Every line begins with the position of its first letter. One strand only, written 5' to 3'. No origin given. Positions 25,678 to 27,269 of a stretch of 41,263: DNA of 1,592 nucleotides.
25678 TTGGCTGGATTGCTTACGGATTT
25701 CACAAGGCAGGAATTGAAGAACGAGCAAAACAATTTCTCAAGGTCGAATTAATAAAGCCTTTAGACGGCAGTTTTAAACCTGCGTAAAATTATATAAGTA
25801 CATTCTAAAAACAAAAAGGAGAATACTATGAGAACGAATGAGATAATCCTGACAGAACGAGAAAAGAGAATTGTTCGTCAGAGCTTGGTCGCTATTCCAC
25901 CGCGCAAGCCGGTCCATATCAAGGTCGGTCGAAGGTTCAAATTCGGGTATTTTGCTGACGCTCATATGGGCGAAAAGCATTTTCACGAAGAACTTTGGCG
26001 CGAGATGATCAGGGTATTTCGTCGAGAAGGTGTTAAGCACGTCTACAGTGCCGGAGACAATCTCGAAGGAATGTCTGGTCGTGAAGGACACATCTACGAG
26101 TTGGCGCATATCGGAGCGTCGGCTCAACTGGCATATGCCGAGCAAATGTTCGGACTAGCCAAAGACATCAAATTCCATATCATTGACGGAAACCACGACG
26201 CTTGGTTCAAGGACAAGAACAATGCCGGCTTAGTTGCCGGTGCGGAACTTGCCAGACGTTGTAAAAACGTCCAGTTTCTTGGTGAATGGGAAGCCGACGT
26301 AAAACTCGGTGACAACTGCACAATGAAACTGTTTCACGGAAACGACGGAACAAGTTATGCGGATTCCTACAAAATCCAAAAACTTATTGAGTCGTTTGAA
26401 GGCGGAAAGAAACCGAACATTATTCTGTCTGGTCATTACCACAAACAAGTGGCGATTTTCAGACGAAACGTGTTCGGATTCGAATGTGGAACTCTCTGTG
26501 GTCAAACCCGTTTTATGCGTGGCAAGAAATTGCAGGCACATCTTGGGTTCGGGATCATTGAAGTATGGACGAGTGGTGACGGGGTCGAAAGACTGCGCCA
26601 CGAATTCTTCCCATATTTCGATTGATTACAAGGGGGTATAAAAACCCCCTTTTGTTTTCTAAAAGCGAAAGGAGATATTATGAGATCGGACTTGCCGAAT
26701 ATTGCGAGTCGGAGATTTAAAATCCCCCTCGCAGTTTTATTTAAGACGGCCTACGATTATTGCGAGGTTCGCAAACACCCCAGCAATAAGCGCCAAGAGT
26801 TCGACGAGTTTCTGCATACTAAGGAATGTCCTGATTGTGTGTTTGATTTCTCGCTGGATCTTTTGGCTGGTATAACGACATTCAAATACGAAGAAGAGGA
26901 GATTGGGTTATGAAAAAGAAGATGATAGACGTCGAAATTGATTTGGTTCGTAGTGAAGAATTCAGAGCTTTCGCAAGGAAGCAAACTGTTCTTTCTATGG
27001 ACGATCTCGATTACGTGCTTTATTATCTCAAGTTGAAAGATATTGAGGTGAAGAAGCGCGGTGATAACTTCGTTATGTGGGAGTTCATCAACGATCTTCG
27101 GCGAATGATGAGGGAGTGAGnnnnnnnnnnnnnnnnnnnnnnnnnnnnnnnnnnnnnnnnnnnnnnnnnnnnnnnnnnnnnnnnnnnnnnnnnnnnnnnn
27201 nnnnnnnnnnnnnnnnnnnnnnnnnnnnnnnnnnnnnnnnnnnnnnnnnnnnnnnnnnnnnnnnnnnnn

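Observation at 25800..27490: Foreign GC-rich, SD-bearing 1.7-kb cassette inserted between the tail fibre module and the endolysin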

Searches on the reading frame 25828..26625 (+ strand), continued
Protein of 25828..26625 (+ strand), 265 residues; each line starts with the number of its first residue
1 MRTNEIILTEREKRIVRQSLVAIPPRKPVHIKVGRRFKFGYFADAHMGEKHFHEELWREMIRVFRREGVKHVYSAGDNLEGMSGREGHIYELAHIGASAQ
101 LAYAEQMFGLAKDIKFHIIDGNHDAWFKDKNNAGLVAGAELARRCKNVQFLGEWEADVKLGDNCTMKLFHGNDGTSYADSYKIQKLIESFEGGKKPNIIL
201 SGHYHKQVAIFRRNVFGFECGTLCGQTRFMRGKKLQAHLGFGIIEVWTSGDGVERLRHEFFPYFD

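Call 43: find_encoding_contigs(protein=P0020, flank=7000, max_places=2)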
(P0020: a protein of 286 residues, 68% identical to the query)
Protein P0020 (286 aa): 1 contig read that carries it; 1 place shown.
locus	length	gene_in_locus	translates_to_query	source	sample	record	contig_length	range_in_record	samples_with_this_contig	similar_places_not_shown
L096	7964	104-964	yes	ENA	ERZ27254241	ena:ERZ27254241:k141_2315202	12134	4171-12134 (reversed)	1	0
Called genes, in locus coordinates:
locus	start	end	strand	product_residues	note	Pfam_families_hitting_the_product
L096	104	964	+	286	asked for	-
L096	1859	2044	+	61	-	-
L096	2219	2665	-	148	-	-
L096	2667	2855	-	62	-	-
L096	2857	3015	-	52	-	-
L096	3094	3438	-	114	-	-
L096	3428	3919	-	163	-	-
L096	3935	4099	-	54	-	-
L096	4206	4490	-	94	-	-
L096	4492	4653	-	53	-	-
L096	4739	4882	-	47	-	-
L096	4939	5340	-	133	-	-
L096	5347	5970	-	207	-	-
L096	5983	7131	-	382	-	-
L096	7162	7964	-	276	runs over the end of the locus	-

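Call 44: find_encoding_contigs(protein=P0019, flank=7000, max_places=2)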
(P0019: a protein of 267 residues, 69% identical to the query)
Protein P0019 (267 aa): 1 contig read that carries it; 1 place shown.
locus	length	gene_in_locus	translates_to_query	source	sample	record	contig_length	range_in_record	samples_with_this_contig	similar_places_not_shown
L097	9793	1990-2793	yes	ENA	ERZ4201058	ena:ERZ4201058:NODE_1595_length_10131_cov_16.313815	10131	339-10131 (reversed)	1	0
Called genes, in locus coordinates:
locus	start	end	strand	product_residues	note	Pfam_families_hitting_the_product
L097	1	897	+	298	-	?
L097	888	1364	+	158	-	PF01327:Pep_deformylase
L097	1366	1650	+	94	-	-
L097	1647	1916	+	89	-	-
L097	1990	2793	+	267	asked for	PF00149:Metallophos (faint), PF12850:Metallophos_2 (faint)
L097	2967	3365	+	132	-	-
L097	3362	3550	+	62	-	-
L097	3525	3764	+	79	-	PF14279:HNH_5 (weak)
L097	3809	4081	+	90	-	-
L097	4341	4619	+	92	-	-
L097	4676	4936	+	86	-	PF13083:KH_KhpA-B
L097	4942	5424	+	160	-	-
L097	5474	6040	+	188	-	-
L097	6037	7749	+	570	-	-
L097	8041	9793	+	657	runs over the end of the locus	-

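Call 46: find_related_loci(query=A1, collection=genome_contigs, flank=6000)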
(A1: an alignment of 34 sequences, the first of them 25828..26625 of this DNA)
Query A1 (265 aa) in genome_contigs; peptide patterns used: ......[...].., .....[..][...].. (x = any residue, [..] = any of these).
76 stretches matched a pattern; 46 encode a relative of the query (tblastn E <= 1e-3); 46 distinct loci.
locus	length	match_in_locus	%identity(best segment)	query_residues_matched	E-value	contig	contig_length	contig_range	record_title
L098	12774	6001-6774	55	8-262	4e-94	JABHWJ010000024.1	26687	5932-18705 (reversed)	MAG: Candidatus Woesearchaeota archaeon isolate SI047_bin129 k141_494864, whole genome shotgun sequence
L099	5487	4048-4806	48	6-265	5e-81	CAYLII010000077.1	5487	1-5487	MAG TPA_asm: uncultured Methanosarcinales archaeon isolate SRP319275_co4_10 genome assembly, contig: NODE_12310_length_5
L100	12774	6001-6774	49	8-265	1e-78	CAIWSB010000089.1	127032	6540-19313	uncultured Candidatus Woesearchaeota archaeon isolate AlinenSediments_bin-3794 genome assembly, contig: bin-3794:089/116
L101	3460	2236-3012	48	8-265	2e-78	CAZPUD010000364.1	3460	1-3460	MAG TPA_asm: uncultured candidatus Brocadiaceae bacterium isolate SRP093185_co1_14 genome assembly, contig: NODE_20255_l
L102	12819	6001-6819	46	1-262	9e-73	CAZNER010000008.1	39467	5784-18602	MAG TPA_asm: uncultured Candidatus Saccharibacteria bacterium isolate binchicken_co334_336 genome assembly, contig: NODE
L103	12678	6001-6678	50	37-265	9e-68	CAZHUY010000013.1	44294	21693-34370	MAG TPA_asm: uncultured Myxococcales bacterium isolate SRP263991_co7_365 genome assembly, contig: NODE_872_length_44294_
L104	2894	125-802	46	38-264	7e-57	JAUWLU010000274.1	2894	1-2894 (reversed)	MAG: Desulfuromonadales bacterium isolate CSMAG_2380 CSMAG_2380_k141_1005634_length_2894_cov_4.0000, whole genome shotgu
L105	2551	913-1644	37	23-264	3e-47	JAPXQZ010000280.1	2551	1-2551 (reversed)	MAG: Clostridia bacterium isolate binned_ad_9.104 NODE_81255_length_2551_cov_2.387376, whole genome shotgun sequence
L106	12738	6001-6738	37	24-264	1e-45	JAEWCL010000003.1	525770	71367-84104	MAG: Bacillota bacterium isolate OH_PBB_3 k127_1352914, whole genome shotgun sequence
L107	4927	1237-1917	37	37-264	3e-44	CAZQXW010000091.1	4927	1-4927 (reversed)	MAG TPA_asm: uncultured Thermoplasmatales archaeon isolate SRP332253_co2_211 genome assembly, contig: NODE_18856_length_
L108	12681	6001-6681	37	37-264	4e-44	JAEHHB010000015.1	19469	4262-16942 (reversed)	Candidatus Shapirobacteria bacterium S2_F12 S2_F12__15, whole genome shotgun sequence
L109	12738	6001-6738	35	23-264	1e-41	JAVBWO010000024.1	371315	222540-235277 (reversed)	MAG: Bacillota bacterium isolate ZNE14_Bin80 all_Scaff014236, whole genome shotgun sequence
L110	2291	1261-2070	33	9-264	9e-41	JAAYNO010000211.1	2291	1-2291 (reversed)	MAG: Clostridiaceae bacterium isolate AS21ysBPME_216 197558_AS21, whole genome shotgun sequence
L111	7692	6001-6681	37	37-264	3e-40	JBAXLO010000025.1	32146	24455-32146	MAG: Bacteroidota bacterium isolate ELA429 MAG429_25, whole genome shotgun sequence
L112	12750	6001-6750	33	16-264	2e-39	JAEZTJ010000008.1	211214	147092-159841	MAG: Bacillota bacterium isolate OH_PDB_44 k127_1219040, whole genome shotgun sequence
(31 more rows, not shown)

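Call 47: search_protein_families(library=ncbifam, proteins=[window:25828-26625:+], max_evalue=1)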
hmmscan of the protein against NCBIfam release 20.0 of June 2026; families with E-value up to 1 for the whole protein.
window:25828-26625:+ (265 aa): 7 families
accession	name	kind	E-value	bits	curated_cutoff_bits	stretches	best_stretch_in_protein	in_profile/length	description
NF003118.0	PRK04036.1-3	equivalog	1.5e-09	37.4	445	2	33-125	222-320/481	DNA-directed DNA polymerase II small subunit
NF003120.0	PRK04036.1-5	equivalog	2.4e-05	23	671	1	29-172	278-432/547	DNA-directed DNA polymerase II small subunit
NF003116.0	PRK04036.1-1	equivalog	9.5e-05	21.2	425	1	36-125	274-367/530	DNA-directed DNA polymerase II small subunit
TIGR03729.1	acc_ester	subfamily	0.0092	15.4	148.25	1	38-128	1-75/239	putative phosphoesterase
TIGR04123.1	P_estr_lig_assc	hypoth_equivalog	0.028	13.8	150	1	99-128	84-112/207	ligase-associated DNA damage response endonuclease PdeM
NF003119.0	PRK04036.1-4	equivalog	0.1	11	823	1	40-127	324-423/590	DNA-directed DNA polymerase II small subunit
NF053861.1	DS8_antiphage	equivalog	0.29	8.8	790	0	111-132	71-92/994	anti-phage protein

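Call 48: search_protein_families(library=padloc, proteins=[window:25828-26625:+], max_evalue=1)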
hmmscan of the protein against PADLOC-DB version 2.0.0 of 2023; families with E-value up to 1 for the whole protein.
window:25828-26625:+ (265 aa): 0 families

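Call 57: search_dna_similar(query=window:25828-26625:+, collection=phages, mode=protein, max_rows=40, max_evalue=0.001)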
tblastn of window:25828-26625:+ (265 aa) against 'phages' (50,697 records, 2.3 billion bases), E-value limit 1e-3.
Records with a match: 1; places in all: 1; records where one place covers at least 80% of the query: 1.
Best place of each record, by identity: <60% 1.
By first word of the organism name: Halorubrum 1.
By host as written in the record: Halorubrum sp. BL36 1.
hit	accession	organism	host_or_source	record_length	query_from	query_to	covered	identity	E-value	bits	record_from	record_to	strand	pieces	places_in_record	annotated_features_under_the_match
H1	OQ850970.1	Halorubrum tailed virus BLv36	Halorubrum sp. BL36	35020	34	262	86%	26.6%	7e-15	80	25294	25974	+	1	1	hypothetical protein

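Call 90: fold_search(model_id=the predicted structure, library=viral)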
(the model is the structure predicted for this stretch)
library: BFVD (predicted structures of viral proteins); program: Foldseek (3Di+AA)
matches with E <= 10: 670; with E <= 0.001: 134
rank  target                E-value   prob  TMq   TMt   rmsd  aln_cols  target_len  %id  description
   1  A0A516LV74            7.8e-21  1.00  0.83  0.63   2.2       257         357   28  (no name in the UniProt tables at hand)
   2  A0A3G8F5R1            7.1e-17  1.00  0.72  0.77   3.6       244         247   22  (no name in the UniProt tables at hand)
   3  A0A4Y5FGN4            4.5e-13  1.00  0.66  0.44   8.3       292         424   15  DNA polymerase [Lactobacillus phage 3-521]
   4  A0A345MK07            5.7e-13  1.00  0.57  0.38   8.8       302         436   18  Putative metallophosphatase [Bacillus phage BSP38]
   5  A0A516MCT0            1.1e-12  1.00  0.69  0.47   5.8       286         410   17  (no name in the UniProt tables at hand)
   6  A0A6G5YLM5            1.2e-12  1.00  0.63  0.42   9.0       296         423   16  (no name in the UniProt tables at hand)
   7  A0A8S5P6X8            4.5e-12  1.00  0.54  0.22   2.4       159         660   28  Hint (Hedgehog/Intein) domain N-terminal region [Siphoviridae sp. ctsUY14]
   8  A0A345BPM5            6.0e-12  1.00  0.56  0.42  10.7       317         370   14  (no name in the UniProt tables at hand)
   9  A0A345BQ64            1.6e-11  1.00  0.63  0.42   8.7       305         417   18  (no name in the UniProt tables at hand)
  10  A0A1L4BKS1            3.1e-11  1.00  0.68  0.67   5.0       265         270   17  (no name in the UniProt tables at hand)
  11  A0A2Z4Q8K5            3.3e-11  1.00  0.58  0.41  12.7       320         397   12  (no name in the UniProt tables at hand)
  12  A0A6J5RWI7            6.4e-11  1.00  0.63  0.43   7.9       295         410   14  Calcineurin-like phosphoesterase domain-containing protein [uncultured Caudovirales phage]
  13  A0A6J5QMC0            1.3e-10  1.00  0.59  0.40   9.2       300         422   14  Uncharacterized protein [uncultured Caudovirales phage]
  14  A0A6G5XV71            3.9e-10  1.00  0.53  0.30  22.2       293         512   16  (no name in the UniProt tables at hand)
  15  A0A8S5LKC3            4.4e-10  1.00  0.51  0.36  17.5       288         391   16  DNA polymerase II small subunit [Siphoviridae sp. ctcPV5]
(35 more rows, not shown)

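Call 97: search_protein_families(library=pfam, alignment_id=A5, max_evalue=0.001)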
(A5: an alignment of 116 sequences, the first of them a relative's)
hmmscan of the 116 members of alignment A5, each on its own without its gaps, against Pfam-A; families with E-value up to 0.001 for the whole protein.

A. member 1, L009:5954-6316:+ (121 aa): 0 families

B. families by the number of members that match (of 116 scanned): 69 families (the first 25 are shown)
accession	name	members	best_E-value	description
PF03237.21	Terminase_6N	7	2.1e-09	Terminase large subunit, T4likevirus-type, N-terminal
PF04466.19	Terminase_3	5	3.8e-54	Phage terminase large subunit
PF13392.12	HNH_3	5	3.8e-12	HNH endonuclease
PF05014.21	Nuc_deoxyrib_tr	3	2.3e-05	Nucleoside 2-deoxyribosyltransferase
PF01555.25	N6_N4_Mtase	2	1.3e-34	DNA methylase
PF03592.21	Terminase_2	2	7.4e-34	Terminase small subunit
PF04860.17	Phage_portal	2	3.5e-29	Phage portal protein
PF05119.17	Terminase_4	2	2e-11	Phage terminase, small subunit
PF13022.12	HTH_Tnp_1_2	2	2.4e-08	Helix-turn-helix of insertion element transposase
PF02796.21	HTH_7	2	2.1e-06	Helix-turn-helix domain of resolvase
PF08774.17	VRR_NUC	2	3.6e-06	VRR-NUC domain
PF03354.21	TerL_ATPase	2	3.1e-05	Terminase large subunit, ATPase domain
PF13384.12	HTH_23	2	6.4e-05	Homeodomain-like domain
PF14239.11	RRXRR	1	1.4e-64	RRXRR protein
PF00805.28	Pentapeptide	1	2.2e-54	Pentapeptide repeats (8 copies)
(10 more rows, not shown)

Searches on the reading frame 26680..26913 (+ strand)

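Call 4: search_protein_families(library=pfam, proteins=[window:26680-26913:+], max_evalue=0.1)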
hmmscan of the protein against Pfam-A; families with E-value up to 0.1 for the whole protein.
window:26680-26913:+ (77 aa): 0 families

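Call 5: search_protein_families(library=phrogs, proteins=[window:26680-26913:+], max_evalue=0.01)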
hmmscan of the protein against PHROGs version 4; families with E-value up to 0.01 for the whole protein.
window:26680-26913:+ (77 aa): 0 families

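Call 47: search_protein_families(library=ncbifam, proteins=[window:26680-26913:+], max_evalue=1)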
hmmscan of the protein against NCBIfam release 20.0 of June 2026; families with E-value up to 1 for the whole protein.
window:26680-26913:+ (77 aa): 2 families
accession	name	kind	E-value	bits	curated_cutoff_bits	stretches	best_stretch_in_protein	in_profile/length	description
NF003708.0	PRK05325.1-3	equivalog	0.013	14.4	466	1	10-74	268-335/423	hypothetical protein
NF008452.0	PRK11303.1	equivalog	0.077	12.2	385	1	35-72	223-260/332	catabolite repressor/activator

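Call 48: search_protein_families(library=padloc, proteins=[window:26680-26913:+], max_evalue=1)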
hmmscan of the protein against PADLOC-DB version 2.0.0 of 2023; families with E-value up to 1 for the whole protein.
window:26680-26913:+ (77 aa): 0 families

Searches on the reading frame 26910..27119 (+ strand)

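Call 4: search_protein_families(library=pfam, proteins=[window:26910-27119:+], max_evalue=0.1)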
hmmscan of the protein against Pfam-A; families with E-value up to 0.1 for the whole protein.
window:26910-27119:+ (69 aa): 0 families

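Call 5: search_protein_families(library=phrogs, proteins=[window:26910-27119:+], max_evalue=0.01)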
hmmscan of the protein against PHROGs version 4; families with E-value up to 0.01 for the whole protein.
window:26910-27119:+ (69 aa): 0 families

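Call 47: search_protein_families(library=ncbifam, proteins=[window:26910-27119:+], max_evalue=1)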
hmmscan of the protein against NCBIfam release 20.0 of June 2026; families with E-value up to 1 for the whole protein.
window:26910-27119:+ (69 aa): 1 family
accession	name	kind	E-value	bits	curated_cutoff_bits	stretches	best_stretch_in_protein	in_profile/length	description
TIGR04352.1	HprK_rel_A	equivalog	0.086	11.9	200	1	3-33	36-66/280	HprK-related kinase A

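Call 48: search_protein_families(library=padloc, proteins=[window:26910-27119:+], max_evalue=1)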
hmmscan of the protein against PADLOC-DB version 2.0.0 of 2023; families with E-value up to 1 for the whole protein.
window:26910-27119:+ (69 aa): 0 families
